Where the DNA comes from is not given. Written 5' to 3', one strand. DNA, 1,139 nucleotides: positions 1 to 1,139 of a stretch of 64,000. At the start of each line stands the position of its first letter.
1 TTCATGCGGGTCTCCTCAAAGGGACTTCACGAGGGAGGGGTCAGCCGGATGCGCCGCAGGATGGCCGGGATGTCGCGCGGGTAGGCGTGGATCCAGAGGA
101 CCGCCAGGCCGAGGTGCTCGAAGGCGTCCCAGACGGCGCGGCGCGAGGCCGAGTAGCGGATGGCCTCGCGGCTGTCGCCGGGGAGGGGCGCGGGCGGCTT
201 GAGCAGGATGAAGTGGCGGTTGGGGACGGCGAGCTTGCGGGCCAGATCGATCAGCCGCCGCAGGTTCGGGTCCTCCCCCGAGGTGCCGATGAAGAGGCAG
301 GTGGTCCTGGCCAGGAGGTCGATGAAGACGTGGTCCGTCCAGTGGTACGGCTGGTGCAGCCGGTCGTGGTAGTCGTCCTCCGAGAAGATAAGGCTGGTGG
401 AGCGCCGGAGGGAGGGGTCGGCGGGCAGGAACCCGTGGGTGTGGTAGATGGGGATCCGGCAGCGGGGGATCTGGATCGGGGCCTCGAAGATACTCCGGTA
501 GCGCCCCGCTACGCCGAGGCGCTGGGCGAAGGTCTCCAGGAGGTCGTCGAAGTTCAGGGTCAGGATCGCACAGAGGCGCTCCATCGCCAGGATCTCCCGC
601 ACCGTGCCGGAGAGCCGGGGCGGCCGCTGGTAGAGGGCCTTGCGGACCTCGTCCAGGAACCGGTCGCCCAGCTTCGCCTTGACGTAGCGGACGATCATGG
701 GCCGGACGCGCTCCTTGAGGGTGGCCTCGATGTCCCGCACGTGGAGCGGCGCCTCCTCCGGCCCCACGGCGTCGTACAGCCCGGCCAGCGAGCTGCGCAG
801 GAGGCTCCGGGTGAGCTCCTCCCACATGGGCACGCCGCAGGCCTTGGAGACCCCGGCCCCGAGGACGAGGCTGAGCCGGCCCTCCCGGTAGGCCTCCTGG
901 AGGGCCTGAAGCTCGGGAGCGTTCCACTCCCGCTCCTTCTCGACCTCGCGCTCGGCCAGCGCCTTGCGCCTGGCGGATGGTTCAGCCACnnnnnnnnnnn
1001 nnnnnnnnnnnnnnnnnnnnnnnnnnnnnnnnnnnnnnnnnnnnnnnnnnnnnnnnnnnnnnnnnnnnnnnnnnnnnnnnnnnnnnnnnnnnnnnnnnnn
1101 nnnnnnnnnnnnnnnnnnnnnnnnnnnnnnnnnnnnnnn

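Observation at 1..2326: SIR2-like gene translationally overlapping a symporter gene and followed by an off-window partner: candidate NAD+-depleting defence module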

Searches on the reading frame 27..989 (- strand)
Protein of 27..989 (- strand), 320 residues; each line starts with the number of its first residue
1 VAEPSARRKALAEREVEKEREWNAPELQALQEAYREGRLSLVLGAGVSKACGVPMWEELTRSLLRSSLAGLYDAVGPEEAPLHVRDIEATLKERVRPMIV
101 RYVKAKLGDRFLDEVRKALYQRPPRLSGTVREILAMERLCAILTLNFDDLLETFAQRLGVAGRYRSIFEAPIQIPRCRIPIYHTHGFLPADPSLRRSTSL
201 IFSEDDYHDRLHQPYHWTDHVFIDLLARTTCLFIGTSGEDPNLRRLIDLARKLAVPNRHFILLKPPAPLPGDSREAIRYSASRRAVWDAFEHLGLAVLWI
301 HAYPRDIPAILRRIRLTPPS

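Call 3: search_protein_families(library=pfam, proteins=[window:27-989:-], max_evalue=0.01)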
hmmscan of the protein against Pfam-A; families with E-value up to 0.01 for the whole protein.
window:27-989:- (320 aa): 1 family
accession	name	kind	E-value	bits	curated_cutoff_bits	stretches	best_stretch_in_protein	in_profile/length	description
PF13289.12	SIR2_2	-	1.5e-17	64.5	24.5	1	141-272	2-125/141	SIR2-like domain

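Call 4: search_protein_families(library=padloc, proteins=[window:27-989:-], max_evalue=0.01)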
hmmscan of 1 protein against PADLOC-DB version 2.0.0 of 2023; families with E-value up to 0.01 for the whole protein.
window:27-989:- (320 aa): 11 families
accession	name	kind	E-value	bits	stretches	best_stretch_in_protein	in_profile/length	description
PDLC00407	ThsA1|ThsA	-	5.3e-16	56.3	2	132-315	96-275/478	STALD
PDLC03856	LmuA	-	2.5e-08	31.5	1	25-267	3-233/433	-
PDLC00409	ThsA1|ThsA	-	8.6e-07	26.6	1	132-249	97-208/242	STALD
PDLC04166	Dsr1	-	2e-06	23.8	1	28-235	14-205/1227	-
PDLC04167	Dsr1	-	3.5e-06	23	1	30-248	14-222/1248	-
PDLC02183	Dsr1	-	8e-06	21.8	1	28-248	12-228/1275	-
PDLC00412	ThsA1|ThsA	-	4.1e-05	20.8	1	220-315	13-111/314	STALD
PDLC02184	Dsr2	-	0.0021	14.1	1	142-245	121-216/1222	-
PDLC04082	SIR2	-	0.0028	14.6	0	28-155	8-144/345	-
PDLC04087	SIR2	-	0.0043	14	0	30-160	11-153/343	-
PDLC04968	PDC-S25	-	0.0098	12.9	0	138-247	139-238/517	-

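Call 5: search_protein_families(library=ncbifam, proteins=[window:27-989:-], max_evalue=0.01)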
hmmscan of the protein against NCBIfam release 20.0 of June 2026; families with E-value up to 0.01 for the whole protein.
window:27-989:- (320 aa): 2 families
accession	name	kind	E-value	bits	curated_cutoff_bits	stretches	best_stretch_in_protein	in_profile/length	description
NF041818.1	Dsr1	equivalog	1.7e-05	22.8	1400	1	29-248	13-228/1263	anti-phage defense-associated sirtuin Dsr1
NF041819.1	Dsr2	equivalog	0.0057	14.7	1400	1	142-243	116-209/1215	anti-phage defense-associated sirtuin Dsr2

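Call 6: find_encoding_contigs(protein=window:30-989:-, flank=10000, max_places=10)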
Protein window:30-989:- (320 aa): 5 contigs read that carry it; 2 places shown.
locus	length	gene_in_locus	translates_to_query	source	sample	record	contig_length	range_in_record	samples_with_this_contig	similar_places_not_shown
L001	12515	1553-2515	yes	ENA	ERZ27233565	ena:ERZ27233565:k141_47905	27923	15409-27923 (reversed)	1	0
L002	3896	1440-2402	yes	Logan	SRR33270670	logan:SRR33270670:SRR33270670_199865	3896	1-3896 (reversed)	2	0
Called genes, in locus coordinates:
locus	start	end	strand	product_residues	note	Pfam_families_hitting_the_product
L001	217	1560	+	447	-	PF01235:Na_Ala_symp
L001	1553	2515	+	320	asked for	PF13289:SIR2_2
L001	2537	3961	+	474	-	PF07690:MFS_1, PF00854:PTR2, PF07690:MFS_1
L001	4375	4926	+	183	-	PF00132:Hexapep (weak), PF25087:GMPPB_C (faint)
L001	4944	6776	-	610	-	PF02366:PMT, PF13231:PMT_2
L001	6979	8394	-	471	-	PF18998:Flg_new_2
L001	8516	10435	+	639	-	PF16697:Yop-YscD_cpl, PF00498:FHA, PF00158:Sigma54_activat, PF14532:Sigma54_activ_2, PF07728:AAA_5 (weak), PF25601:AAA_lid_14, PF02954:HTH_8 (weak)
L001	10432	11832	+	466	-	PF03349:Toluene_X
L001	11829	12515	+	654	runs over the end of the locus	PF00515:TPR_1 (faint), PF07719:TPR_2 (faint), PF13181:TPR_8 (faint), PF13424:TPR_12 (faint), PF13428:TPR_14 (faint), PF08308:PEGA (weak), PF00069:Pkinase, PF07714:PK_Tyr_Ser-Thr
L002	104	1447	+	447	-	PF01235:Na_Ala_symp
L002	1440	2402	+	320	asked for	PF13289:SIR2_2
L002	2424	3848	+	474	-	PF07690:MFS_1, PF00854:PTR2, PF07690:MFS_1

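Call 7: find_homologous_proteins(query=window:30-989:-, max_evalue=0.001)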
Query window:30-989:- (320 aa): 508 proteins with E <= 0.001 among 8000 candidates; the best 120 are listed.
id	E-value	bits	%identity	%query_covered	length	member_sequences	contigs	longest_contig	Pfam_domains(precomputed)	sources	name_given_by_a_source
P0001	8.4e-201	684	97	98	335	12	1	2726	PF13289.13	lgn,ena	-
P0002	1.7e-187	640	89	100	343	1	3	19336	PF13289.13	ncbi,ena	-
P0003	1.1e-142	493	73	95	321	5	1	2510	PF13289.13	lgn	-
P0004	2.2e-139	482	70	97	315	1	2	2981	PF13289.13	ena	-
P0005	7.7e-139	480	68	97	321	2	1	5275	PF13289.13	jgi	jgi:hypothetical protein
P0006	1.0e-138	480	69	95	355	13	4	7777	PF13289.13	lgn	-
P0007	1.3e-138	480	70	95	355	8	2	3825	PF13289.13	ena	-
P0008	4.0e-138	478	69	95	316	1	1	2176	PF13289.13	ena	-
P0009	4.7e-138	478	68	96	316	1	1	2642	PF13289.13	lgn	-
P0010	1.2e-137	476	69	92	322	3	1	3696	PF13289.13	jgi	jgi:hypothetical protein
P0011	5.9e-136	471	68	96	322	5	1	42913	PF13289.13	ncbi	-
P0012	1.6e-135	470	66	100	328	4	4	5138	PF13289.13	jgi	jgi:hypothetical protein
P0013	3.2e-135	469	66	99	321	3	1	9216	PF13289.13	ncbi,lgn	-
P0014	7.2e-135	467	66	97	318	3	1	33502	PF13289.13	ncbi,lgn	-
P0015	6.2e-133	461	65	96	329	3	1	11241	PF13289.13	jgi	jgi:NAD-dependent SIR2 family protein deacetylase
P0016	2.2e-131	456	67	95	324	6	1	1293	PF13289.13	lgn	-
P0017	3.2e-131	455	66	97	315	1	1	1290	PF13289.13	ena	-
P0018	1.4e-129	450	65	96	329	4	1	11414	PF13289.13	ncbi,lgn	-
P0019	2.1e-129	449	64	97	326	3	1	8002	PF13289.13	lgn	-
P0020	1.0e-127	444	64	97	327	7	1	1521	PF13289.13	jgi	jgi:hypothetical protein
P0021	4.8e-125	435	62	97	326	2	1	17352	PF13289.13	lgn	-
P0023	1.3e-44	171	38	91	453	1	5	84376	PF13289.13,PF13676.12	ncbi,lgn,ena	-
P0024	1.5e-39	154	35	96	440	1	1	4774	PF01582.26,PF13289.13,PF13676.12,PF08937.17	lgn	-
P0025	2.5e-39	153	35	93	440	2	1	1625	PF13289.13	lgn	-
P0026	6.4e-39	152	37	76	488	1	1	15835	PF13289.13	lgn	-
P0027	8.1e-39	152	34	89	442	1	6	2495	PF13289.13,PF13676.12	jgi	-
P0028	8.3e-39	152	32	99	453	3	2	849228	PF13289.13,PF13676.12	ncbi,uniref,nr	ncbi:TIR domain-containing protein [Vibrio sp.]|uniref:TIR domain-containing protein n=1 Tax=Vibrio 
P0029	9.6e-39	152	33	95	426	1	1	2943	PF01582.26,PF13289.13,PF13676.12,PF08937.17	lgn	-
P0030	1.9e-38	151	35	92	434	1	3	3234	PF13289.13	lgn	-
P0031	2.9e-38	150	32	95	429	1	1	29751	PF01582.26,PF13289.13,PF13676.12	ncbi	ncbi:SIR2 family protein [Bacteroidota bacterium]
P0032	3.8e-38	150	32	99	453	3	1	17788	PF13289.13,PF13676.12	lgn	-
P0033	4.4e-38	149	35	98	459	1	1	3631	PF13289.13,PF13676.12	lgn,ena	-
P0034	4.6e-38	149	34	91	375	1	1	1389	PF13289.13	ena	-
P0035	7.5e-38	149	33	92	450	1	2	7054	PF13289.13,PF13271.12,PF13676.12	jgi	jgi:hypothetical protein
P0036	2.9e-37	147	33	92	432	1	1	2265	PF13289.13,PF13676.12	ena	-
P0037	3.0e-37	147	36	89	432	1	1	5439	PF13289.13,PF13676.12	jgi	jgi:hypothetical protein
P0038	4.9e-37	146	32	87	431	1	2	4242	PF13289.13,PF13676.12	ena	-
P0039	1.4e-36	145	33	91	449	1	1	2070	PF13289.13,PF13676.12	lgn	-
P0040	2.2e-36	144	33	96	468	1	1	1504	PF01582.26,PF13289.13,PF13676.12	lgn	-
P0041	5.1e-36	143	37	76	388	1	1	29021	PF13289.13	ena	-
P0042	1.8e-35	141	36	90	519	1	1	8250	PF13289.13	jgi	jgi:hypothetical protein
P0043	1.8e-35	141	37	90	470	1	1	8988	PF13289.13,PF13676.12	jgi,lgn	jgi:hypothetical protein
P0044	3.2e-35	140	35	89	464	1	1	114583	PF01582.26,PF13289.13,PF13676.12,PF10137.15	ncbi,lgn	-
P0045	5.2e-35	139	33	96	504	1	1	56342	PF13289.13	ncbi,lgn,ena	-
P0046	8.0e-35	139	33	88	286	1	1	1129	PF13289.13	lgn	-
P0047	8.4e-35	139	31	96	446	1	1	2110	PF01582.26,PF13289.13,PF13676.12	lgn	-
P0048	1.9e-34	137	33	90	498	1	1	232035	PF13289.13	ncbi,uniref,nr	ncbi:SIR2 family protein [Flavobacterium silvaticum]|uniref:SIR2-like domain-containing protein n=1 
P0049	2.0e-34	137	32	91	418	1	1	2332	PF13289.13,PF13676.12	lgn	-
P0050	2.1e-34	137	34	90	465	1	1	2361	PF01582.26,PF13289.13,PF13676.12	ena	-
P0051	2.4e-34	137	33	97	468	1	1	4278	PF01582.26,PF13289.13,PF13676.12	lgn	-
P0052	2.9e-34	137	33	90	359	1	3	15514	PF13289.13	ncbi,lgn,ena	-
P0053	3.6e-34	137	32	93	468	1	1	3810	PF13289.13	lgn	-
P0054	3.9e-34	136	33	88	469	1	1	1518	PF01582.26,PF13289.13,PF13676.12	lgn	-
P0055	5.1e-34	136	31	91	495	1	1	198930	PF08357.17,PF13289.13,PF13676.12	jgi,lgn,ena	-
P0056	5.2e-34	136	32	90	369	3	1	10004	PF13289.13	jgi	jgi:SIR2-like domain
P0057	1.8e-33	134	34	73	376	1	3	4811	PF13289.13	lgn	-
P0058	1.8e-33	134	32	96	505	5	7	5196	PF13289.13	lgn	-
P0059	1.8e-33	134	32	90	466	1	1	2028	PF01582.26,PF13289.13,PF13271.12,PF13676.12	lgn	-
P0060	2.0e-33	134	32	90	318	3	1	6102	PF13289.13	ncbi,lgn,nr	ncbi:MAG: hypothetical protein EA420_01975 [Candidatus Competibacteraceae bacterium]|nr:MAG: hypothe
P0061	2.8e-33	134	30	90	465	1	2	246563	PF01582.26,PF13289.13,PF13676.12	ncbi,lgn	-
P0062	3.0e-33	134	31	90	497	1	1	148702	PF13289.13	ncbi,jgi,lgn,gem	-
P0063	3.1e-33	133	32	97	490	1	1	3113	PF13289.13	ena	-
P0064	3.2e-33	133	39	68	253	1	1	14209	PF13289.13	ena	-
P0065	3.3e-33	133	33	91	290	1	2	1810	PF13289.13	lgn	-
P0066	4.8e-33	133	31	97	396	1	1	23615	PF13289.13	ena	-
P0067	4.8e-33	133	32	90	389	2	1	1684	PF13289.13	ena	-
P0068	6.7e-33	132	33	93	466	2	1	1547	PF13289.13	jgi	jgi:hypothetical protein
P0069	7.9e-33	132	32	89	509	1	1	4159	PF13289.13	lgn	-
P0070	8.6e-33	132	32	97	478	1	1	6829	PF13289.13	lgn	-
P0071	1.4e-32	131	33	90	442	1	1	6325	PF01582.26,PF13289.13,PF13676.12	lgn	-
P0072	1.8e-32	131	31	94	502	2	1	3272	PF08357.17,PF13289.13,PF13676.12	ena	-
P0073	1.8e-32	131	31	97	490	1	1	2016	PF13289.13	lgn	-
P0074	1.9e-32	131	33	93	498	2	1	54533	PF13289.13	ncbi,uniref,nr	ncbi:SIR2 family protein [Clostridium sp. 19966]|uniref:SIR2 family protein n=1 Tax=Clostridium sp. 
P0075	1.9e-32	131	36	76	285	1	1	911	PF13289.13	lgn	-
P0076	3.3e-32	130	32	90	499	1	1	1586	PF13289.13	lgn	-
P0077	3.4e-32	130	34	89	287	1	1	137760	PF13289.13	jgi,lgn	jgi:hypothetical protein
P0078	3.8e-32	130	31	90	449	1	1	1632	PF13289.13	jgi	jgi:SIR2-like domain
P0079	4.2e-32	130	30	91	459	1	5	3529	PF13289.13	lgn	-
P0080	5.2e-32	129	31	97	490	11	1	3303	PF13289.13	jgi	jgi:hypothetical protein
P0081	5.3e-32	129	31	87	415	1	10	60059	PF13289.13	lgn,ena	-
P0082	5.7e-32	129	34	90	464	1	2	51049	PF13289.13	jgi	jgi:hypothetical protein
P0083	8.0e-32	129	31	91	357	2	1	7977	PF13289.13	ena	-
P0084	9.7e-32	129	31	90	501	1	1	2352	PF13289.13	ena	-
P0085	1.0e-31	128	28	94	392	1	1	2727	PF13289.13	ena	-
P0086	1.2e-31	128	31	96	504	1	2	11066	PF13289.13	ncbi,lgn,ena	-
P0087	1.2e-31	128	30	96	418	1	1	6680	PF13289.13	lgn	-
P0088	1.4e-31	128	32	90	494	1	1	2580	PF13289.13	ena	-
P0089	1.5e-31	128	30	93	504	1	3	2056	PF13289.13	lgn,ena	-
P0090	1.8e-31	128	30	96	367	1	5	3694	PF13289.13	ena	-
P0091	1.9e-31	128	31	97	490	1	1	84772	PF13289.13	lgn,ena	-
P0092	2.4e-31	127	30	96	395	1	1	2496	PF13289.13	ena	-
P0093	4.1e-31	127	33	89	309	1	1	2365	PF13289.13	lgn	-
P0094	4.4e-31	126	30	96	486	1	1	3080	PF13289.13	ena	-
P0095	4.5e-31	126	30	96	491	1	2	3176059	PF13289.13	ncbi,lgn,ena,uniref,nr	ncbi:SIR2 family protein [uncultured Trichococcus sp.]|uniref:SIR2 family protein n=1 Tax=uncultured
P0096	4.8e-31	126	31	97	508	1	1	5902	PF13289.13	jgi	-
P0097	5.9e-31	126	29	93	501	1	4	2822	PF13289.13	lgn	-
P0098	6.1e-31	126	33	89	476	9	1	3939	PF13289.13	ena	-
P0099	7.3e-31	126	31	90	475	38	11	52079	PF13289.13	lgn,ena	-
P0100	7.3e-31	126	33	90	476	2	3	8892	PF13289.13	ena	-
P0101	8.2e-31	126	32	98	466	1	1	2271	PF13289.13,PF13676.12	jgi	jgi:hypothetical protein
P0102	8.6e-31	125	33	74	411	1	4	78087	PF13289.13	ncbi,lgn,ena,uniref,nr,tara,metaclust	ncbi:SIR2 family protein [Thalassospira sp.]|uniref:SIR2 family protein n=1 Tax=Thalassospira sp. Ta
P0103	8.6e-31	125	32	89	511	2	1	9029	PF13289.13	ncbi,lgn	-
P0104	1.1e-30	125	31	89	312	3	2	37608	PF13289.13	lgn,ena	-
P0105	1.1e-30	125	30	90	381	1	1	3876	PF13289.13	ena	-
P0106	1.2e-30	125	32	95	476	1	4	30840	PF13289.13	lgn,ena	-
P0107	1.2e-30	125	34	92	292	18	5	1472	PF13289.13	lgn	-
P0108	1.2e-30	125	30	90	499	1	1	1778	PF13289.13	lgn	-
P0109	1.2e-30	125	33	90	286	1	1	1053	PF13289.13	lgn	-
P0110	1.2e-30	125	32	89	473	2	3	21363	PF13289.13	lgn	-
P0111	1.3e-30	125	31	92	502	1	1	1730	PF13289.13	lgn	-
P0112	1.4e-30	125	32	90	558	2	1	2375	PF13289.13,PF14338.13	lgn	-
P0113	1.7e-30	124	33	77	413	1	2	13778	PF13289.13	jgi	jgi:SIR2-like protein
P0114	1.7e-30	124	34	89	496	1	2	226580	PF13289.13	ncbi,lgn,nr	ncbi:hypothetical protein G7Z98_17010 [Pseudomonas stutzeri]|nr:hypothetical protein [Stutzerimonas 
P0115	2.1e-30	124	33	97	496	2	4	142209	PF13289.13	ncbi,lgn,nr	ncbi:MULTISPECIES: SIR2 family protein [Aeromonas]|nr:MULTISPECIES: SIR2 family protein [Aeromonas] 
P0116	2.2e-30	124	33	93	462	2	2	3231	PF13289.13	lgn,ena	-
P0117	2.3e-30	124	31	96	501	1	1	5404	PF13289.13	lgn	-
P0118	2.4e-30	124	35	89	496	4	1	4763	PF13289.13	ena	-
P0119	2.5e-30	124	32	97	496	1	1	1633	PF13289.13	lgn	-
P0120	2.6e-30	124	31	95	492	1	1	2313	PF13289.13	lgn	-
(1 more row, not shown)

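Call 10: find_encoding_contigs(protein=P0011, flank=8000, max_places=3)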
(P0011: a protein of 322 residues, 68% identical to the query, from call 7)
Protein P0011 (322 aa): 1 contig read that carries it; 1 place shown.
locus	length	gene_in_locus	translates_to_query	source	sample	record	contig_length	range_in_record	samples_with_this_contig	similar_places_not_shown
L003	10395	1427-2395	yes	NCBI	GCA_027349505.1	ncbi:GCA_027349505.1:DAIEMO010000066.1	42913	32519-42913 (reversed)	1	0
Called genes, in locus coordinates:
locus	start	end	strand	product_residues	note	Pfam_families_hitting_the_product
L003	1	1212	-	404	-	?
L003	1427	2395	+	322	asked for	PF13289:SIR2_2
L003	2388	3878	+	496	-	PF07690:MFS_1, PF00854:PTR2, PF07690:MFS_1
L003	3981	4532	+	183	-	PF25084:LbH_EIF2B (weak), PF25087:GMPPB_C (faint), PF00132:Hexapep (weak)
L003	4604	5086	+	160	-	-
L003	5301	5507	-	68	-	PF07311:Dodecin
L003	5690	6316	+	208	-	PF01464:SLT (weak)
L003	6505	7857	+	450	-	PF01734:Patatin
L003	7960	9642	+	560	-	PF00005:ABC_tran, PF02463:SMC_N (faint), PF13476:AAA_23 (faint), PF01926:MMR_HSR1 (faint), PF13304:AAA_21 (faint), PF13401:AAA_22 (faint), PF12848:ABC_tran_Xtn, PF00005:ABC_tran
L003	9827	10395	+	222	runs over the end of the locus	PF04337:DUF480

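Call 11: find_encoding_contigs(protein=P0014, flank=8000, max_places=3)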
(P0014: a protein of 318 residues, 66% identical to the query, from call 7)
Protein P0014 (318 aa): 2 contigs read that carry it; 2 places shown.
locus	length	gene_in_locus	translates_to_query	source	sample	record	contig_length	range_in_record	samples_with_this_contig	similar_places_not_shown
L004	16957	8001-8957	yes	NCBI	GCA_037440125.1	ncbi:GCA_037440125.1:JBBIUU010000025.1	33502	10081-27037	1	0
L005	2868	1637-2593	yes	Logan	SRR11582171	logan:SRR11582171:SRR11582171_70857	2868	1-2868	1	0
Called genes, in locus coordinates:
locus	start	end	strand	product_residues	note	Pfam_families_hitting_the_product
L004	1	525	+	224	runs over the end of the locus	PF02190:LON_substr_bdg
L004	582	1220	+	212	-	PF05157:MshEN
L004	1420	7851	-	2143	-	PF13426:PAS_9, PF00989:PAS, PF08447:PAS_3, PF08448:PAS_4, PF13426:PAS_9, PF00989:PAS, PF13426:PAS_9, PF08448:PAS_4, +37 more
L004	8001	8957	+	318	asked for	PF13289:SIR2_2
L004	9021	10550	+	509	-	PF07690:MFS_1, PF00854:PTR2 (weak), PF07690:MFS_1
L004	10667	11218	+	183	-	PF00132:Hexapep (weak), PF25087:GMPPB_C (faint)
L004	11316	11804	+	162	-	-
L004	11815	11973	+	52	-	-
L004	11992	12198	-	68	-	PF07311:Dodecin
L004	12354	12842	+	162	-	-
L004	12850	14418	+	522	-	PF00657:Lipase_GDSL (weak), PF13472:Lipase_GDSL_2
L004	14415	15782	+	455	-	PF13472:Lipase_GDSL_2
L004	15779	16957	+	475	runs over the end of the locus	PF03062:MBOAT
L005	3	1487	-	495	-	?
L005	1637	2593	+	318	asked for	PF13289:SIR2_2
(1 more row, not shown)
